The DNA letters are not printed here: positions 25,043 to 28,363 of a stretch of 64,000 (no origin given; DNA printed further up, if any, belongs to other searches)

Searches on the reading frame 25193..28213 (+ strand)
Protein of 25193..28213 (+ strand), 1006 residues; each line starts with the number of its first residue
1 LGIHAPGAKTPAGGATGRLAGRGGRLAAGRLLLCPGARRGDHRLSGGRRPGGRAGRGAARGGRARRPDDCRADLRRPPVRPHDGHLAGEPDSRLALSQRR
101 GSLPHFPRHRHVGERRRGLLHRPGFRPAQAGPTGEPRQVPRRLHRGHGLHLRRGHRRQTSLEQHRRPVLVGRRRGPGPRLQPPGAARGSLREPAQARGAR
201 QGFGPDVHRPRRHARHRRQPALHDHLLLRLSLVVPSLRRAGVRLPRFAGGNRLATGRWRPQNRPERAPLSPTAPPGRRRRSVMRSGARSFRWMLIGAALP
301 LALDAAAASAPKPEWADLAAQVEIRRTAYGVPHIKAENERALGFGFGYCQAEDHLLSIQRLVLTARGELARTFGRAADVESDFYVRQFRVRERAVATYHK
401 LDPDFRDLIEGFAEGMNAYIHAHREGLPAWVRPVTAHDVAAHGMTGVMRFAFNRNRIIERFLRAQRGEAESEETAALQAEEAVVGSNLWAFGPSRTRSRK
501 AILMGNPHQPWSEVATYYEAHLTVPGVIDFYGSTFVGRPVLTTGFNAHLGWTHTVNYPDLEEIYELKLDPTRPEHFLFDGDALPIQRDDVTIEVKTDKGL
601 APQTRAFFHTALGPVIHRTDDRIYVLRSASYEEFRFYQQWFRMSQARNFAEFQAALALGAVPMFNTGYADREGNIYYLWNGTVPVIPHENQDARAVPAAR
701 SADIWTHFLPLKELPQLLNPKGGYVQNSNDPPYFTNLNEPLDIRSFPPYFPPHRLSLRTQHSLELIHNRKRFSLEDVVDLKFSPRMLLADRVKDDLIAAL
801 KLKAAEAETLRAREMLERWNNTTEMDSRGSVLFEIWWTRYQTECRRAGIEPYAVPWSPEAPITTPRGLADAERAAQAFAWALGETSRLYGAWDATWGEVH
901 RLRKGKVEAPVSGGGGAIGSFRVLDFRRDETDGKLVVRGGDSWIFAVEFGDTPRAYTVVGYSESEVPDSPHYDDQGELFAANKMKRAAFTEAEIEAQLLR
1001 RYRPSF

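Call 61: search_protein_families(library=pfam, proteins=[window:25193-28213:+], max_evalue=0.00001)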
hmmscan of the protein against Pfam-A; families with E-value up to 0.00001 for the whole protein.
window:25193-28213:+ (1006 aa): 1 family
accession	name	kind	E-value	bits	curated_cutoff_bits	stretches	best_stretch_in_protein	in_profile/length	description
PF01804.23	Penicil_amidase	-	6.6e-142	475.3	21.3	1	321-996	1-675/675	Penicillin amidase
